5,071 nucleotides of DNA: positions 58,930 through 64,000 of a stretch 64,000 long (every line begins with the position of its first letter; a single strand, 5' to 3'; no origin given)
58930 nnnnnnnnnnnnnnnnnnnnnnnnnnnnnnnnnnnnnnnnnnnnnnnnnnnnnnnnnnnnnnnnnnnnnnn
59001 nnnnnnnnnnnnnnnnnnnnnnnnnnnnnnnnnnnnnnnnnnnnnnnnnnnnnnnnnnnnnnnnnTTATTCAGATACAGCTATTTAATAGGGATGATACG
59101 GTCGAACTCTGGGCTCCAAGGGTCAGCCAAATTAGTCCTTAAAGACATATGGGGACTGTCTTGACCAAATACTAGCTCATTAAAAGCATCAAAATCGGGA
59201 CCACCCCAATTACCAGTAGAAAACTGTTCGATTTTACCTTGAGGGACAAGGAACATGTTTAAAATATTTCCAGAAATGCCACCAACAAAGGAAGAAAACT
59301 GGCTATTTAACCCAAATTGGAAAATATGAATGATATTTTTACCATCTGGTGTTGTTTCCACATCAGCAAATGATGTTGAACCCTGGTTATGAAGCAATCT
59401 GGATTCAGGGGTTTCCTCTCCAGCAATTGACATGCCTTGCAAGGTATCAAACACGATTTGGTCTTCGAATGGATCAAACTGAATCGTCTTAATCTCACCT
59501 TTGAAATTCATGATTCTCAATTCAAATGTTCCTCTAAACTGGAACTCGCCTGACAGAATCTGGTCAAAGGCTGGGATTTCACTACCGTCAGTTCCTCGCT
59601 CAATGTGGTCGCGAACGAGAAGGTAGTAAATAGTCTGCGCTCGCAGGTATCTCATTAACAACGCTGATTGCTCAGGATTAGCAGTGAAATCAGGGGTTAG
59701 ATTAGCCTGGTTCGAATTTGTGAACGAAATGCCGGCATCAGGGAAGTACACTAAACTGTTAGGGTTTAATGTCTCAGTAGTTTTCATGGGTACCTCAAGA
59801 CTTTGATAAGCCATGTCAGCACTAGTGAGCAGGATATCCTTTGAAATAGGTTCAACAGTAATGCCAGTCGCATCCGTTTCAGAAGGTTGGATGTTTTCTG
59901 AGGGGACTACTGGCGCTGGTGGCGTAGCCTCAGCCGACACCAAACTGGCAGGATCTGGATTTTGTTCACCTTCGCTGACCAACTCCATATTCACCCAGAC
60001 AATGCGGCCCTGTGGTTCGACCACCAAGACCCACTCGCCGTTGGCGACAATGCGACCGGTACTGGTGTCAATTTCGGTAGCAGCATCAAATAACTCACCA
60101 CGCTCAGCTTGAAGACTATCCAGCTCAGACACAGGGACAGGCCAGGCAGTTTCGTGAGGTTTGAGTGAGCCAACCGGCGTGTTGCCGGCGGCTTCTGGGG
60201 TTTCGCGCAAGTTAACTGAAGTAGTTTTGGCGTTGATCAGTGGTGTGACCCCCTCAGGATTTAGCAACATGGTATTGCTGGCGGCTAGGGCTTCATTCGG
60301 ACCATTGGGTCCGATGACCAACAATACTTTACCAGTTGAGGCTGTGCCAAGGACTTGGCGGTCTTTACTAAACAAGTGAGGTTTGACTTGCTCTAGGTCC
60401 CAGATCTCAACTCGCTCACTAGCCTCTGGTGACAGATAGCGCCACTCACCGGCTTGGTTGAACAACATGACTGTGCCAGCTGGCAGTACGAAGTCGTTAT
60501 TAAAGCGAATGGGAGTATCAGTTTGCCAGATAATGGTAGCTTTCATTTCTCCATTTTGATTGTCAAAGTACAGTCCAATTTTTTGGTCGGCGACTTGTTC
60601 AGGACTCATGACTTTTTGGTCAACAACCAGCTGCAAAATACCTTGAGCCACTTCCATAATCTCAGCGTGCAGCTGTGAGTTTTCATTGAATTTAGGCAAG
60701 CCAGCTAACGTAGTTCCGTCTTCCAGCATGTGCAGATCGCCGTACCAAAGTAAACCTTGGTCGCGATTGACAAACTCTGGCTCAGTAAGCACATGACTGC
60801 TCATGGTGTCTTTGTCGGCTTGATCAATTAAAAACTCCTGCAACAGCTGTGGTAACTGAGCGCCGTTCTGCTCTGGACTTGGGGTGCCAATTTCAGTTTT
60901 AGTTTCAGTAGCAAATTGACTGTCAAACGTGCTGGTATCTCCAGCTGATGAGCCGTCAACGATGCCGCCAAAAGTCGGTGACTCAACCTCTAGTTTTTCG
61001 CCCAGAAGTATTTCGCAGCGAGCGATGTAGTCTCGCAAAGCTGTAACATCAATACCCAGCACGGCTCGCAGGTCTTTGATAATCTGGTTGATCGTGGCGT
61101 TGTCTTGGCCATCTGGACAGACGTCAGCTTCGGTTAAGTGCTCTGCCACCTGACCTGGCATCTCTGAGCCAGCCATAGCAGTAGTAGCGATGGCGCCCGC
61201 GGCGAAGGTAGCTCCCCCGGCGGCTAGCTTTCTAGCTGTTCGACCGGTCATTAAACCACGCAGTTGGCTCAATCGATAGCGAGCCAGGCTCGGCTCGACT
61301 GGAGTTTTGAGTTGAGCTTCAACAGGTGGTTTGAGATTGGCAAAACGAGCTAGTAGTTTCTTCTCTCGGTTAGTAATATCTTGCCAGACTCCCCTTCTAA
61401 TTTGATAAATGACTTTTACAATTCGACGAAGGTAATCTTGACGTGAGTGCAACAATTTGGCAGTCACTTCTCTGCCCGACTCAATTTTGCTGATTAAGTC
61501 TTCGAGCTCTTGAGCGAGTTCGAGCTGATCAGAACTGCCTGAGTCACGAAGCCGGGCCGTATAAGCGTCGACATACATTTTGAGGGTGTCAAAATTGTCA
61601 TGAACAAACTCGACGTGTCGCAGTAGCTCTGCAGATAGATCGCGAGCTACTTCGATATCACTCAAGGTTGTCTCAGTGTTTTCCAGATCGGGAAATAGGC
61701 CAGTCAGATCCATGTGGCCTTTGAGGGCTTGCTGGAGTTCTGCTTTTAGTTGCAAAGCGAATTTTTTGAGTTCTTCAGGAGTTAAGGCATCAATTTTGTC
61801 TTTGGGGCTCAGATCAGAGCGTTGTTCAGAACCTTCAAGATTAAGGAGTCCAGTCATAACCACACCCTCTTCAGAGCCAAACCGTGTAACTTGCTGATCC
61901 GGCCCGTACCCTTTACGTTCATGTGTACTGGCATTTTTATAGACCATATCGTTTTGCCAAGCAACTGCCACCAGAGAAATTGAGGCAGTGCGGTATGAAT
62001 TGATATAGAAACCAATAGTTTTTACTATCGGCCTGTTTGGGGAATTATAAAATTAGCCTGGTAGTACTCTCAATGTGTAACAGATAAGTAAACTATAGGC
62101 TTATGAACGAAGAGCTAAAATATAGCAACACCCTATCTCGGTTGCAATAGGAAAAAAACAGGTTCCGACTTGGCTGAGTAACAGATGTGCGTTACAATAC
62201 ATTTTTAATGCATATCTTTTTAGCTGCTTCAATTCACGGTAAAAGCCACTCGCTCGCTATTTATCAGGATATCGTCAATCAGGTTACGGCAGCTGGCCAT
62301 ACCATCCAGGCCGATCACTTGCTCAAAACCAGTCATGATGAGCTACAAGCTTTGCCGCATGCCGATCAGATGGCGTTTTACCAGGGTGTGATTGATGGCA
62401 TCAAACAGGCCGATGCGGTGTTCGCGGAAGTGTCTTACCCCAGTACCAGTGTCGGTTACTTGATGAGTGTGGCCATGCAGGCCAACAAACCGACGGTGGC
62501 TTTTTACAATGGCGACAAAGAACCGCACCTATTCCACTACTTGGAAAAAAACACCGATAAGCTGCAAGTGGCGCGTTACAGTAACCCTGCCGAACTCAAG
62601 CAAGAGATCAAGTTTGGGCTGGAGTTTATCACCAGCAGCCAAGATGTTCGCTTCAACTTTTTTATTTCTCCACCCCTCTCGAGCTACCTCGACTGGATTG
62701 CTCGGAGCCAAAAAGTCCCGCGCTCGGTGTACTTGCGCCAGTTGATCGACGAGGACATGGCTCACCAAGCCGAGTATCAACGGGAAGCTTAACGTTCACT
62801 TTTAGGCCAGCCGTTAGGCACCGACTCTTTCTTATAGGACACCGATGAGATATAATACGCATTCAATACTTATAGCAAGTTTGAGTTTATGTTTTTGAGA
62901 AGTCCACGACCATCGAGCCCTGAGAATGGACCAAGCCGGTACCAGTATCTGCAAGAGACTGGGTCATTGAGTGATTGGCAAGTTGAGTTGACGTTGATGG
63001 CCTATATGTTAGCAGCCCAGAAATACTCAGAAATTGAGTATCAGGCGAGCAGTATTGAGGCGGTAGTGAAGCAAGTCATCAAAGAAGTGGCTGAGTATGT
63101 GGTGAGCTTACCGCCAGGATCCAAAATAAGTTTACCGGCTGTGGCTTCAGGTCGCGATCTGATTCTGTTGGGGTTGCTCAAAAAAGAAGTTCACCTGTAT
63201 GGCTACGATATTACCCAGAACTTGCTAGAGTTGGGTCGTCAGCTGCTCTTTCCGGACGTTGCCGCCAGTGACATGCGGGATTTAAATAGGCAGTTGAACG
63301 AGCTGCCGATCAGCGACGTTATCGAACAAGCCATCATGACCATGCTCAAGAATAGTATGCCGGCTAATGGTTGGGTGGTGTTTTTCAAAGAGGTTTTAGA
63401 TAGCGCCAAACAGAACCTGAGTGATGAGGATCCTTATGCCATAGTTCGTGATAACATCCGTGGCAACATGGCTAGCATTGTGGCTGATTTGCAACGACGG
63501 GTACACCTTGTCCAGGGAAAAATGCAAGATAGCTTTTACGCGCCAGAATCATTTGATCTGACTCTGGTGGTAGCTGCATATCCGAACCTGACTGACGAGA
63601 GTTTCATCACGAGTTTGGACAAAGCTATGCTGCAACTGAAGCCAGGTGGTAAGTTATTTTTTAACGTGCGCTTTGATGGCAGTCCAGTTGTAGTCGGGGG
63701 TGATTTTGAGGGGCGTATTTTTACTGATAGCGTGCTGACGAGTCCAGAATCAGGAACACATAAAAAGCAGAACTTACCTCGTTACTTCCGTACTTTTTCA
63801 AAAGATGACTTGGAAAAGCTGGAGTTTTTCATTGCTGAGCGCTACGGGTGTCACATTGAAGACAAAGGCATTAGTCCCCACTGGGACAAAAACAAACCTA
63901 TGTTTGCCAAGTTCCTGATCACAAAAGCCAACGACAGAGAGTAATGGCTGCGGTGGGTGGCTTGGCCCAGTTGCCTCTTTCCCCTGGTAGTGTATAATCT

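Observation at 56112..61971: Operon of a pseudopilin, a 793-aa Cys-rich protein with a TSP1-like repeat plus beta-helix, and a 963-aa membrane protein: candidate pilus-associated adhesin system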

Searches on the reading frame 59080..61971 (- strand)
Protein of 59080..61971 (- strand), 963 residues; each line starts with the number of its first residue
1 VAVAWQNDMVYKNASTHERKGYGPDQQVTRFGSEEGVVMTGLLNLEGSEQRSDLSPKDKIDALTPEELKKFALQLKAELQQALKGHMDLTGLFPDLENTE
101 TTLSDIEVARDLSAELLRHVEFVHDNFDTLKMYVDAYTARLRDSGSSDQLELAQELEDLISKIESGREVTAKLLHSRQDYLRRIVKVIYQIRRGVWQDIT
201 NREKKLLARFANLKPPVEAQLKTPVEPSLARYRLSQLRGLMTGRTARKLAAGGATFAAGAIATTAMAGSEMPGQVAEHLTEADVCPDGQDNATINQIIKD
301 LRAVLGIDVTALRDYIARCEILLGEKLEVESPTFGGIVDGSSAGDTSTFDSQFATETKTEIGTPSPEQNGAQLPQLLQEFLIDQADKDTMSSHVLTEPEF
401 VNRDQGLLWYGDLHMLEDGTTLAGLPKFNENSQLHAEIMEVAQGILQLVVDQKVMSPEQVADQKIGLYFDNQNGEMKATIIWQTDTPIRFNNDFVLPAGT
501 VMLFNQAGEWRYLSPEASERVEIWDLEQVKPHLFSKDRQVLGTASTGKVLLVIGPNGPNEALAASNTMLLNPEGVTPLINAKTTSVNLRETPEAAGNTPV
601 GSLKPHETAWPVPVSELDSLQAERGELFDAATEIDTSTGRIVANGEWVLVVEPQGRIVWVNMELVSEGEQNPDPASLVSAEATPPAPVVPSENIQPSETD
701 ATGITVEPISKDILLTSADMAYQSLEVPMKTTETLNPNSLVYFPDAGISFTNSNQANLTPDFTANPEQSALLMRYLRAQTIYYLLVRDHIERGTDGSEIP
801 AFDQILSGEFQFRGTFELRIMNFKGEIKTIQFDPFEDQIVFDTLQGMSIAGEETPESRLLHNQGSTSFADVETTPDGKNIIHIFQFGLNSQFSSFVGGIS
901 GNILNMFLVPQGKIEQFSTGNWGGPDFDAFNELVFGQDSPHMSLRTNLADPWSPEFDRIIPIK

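Call 4: search_protein_families(library=pfam, proteins=[window:59080-61971:-], max_evalue=1)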
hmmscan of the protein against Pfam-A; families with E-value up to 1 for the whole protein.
window:59080-61971:- (963 aa): 0 families

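Call 5: search_protein_families(library=ncbifam, proteins=[window:59080-61971:-], max_evalue=1)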
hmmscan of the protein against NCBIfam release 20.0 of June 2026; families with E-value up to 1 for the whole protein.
window:59080-61971:- (963 aa): 0 families

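Call 9: find_homologous_proteins(query=window:59080-61971:-)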
Query window:59080-61971:- (963 aa): 3 proteins with E <= 0.001 among 8000 candidates.
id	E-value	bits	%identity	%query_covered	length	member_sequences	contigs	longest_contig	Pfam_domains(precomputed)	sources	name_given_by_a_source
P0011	0.0e+0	2150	100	99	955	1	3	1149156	-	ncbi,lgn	-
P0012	0.0e+0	1748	80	100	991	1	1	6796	-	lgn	-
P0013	0.0e+0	1291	83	71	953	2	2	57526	-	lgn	-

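Call 51: find_encoding_contigs(protein=P0011, flank=1000, max_places=3)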
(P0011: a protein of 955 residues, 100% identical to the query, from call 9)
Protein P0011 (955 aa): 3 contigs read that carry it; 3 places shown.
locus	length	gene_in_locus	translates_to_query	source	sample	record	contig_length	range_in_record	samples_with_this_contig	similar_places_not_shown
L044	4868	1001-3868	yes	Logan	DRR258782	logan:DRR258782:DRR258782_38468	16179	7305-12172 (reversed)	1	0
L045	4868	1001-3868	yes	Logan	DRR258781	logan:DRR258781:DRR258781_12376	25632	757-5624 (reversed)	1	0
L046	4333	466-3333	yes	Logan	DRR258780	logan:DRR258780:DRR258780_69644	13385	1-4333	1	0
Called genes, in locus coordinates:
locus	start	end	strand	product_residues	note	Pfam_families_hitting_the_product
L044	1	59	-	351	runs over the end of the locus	-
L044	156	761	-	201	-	PF05014:Nuc_deoxyrib_tr (weak)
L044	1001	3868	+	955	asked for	-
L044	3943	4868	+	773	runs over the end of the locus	-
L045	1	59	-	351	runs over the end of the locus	-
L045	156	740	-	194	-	PF05014:Nuc_deoxyrib_tr (weak)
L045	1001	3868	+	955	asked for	-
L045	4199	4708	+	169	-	-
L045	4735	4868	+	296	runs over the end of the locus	?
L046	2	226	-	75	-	?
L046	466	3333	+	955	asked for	-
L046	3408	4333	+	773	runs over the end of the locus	-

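Call 60: search_protein_representatives(protein=window:59080-61971:-)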
Query: 963 residues. Proteins with E-value up to 0.001 (for the whole library): 3; up to 1e-10: 2; up to 1e-30: 2. The best 3 are listed.
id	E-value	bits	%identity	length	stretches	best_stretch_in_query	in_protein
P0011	0.0e+00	2149.6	100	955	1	9-963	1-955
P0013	0.0e+00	1290.7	84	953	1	9-699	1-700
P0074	3.6e-09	51.5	28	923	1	365-691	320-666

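Call 81: list_cluster_members(proteins=[P0011, P0003])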
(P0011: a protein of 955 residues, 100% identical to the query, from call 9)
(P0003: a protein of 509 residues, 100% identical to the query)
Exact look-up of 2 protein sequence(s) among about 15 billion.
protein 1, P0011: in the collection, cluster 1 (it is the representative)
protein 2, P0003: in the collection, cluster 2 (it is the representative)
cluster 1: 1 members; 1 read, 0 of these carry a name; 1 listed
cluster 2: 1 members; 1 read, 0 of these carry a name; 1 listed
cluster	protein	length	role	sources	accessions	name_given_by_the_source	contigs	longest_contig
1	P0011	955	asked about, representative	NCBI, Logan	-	-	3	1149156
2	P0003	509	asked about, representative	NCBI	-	-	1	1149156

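Call 95: predict_structure(alignment_id=A7)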
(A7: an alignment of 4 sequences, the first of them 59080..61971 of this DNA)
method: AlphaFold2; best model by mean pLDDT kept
length: 963 residues; sequences in the alignment: 4
mean_pLDDT: 35.7   pTM: 0.25
mean pLDDT of the five models: 35.7, 34.1, 34.0, 33.7, 33.4
residues with pLDDT >= 90: 0; 70-90: 11; 50-70: 108; < 50: 844
segments of 3 or more residues with pLDDT < 50: 1-60, 81-126, 169-174, 176-178, 189-432, 450-455, 457-463, 469-476, 489-495, 508-784, 786-796, 810-963
pLDDT, mean of each block of 10 residues (from residue 1): 21 22 24 24 26 36 57 56 36 29 39 44 49 64 69 70 53 48 50 44 41 30 29 33 29 31 28 29 34 39 35 39 28 22 22 22 23 25 28 29 34 43 44 53 53 48 49 46 52 47 49 41 45 39 38 40 29 23 25 29 32 36 32 26 32 33 29 24 26 23 23 27 32 27 25 29 38 45 48 46 51 42 34 34 23 25 28 31 29 23 26 30 33 37 31 29 23
secondary structure, 60 per line:
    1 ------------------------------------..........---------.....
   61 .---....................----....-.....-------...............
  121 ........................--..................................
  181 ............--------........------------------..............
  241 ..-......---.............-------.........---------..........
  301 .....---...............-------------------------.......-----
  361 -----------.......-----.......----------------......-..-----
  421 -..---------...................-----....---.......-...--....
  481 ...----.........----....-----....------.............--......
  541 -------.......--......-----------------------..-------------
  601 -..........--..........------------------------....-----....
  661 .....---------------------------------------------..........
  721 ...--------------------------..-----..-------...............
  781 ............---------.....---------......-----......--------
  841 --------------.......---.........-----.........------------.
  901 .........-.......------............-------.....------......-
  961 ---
elements in order (helices of 4 or more, strands of 3 or more residues): H37-46 H56-61 H65-84 H89-92 H94-98 H106-144 H147-192 H201-208 H227-242 H244-249 H253-265 H273-281 H291-305 H309-323 H349-355 H372-378 H384-390 E407-412 H433-451 H457-460 E464-470 E477-483 E488-490 E494-496 E501-504 E510-513 E520-525 H526-532 H535-540 E548-554 E557-562 E602-611 H614-623 E648-651 E657-665 H711-723 H766-792 H802-806 E816-821 E827-832 H855-861 E865-873 E879-887 E900-909 H911-917 H924-935 H943-947 H954-959

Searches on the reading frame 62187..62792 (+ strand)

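Call 7: search_protein_families(library=pfam, proteins=[window:62187-62792:+], max_evalue=0.01)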
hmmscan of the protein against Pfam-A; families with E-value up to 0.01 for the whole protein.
window:62187-62792:+ (201 aa): 1 family
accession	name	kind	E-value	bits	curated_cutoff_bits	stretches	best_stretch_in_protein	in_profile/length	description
PF05014.21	Nuc_deoxyrib_tr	-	1.8e-06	28.5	28.8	1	10-112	1-102/117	Nucleoside 2-deoxyribosyltransferase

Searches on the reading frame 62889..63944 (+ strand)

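Call 7: search_protein_families(library=pfam, proteins=[window:62889-63944:+], max_evalue=0.01)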
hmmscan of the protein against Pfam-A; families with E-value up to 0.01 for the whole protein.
window:62889-63944:+ (351 aa): 2 families
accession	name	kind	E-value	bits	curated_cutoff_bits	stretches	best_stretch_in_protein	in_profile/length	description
PF08241.18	Methyltransf_11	-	0.00027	21.9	21.2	0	192-258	28-95/95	Methyltransferase domain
PF13649.12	Methyltransf_25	-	0.00039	21.5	27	0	201-254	44-97/97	Methyltransferase domain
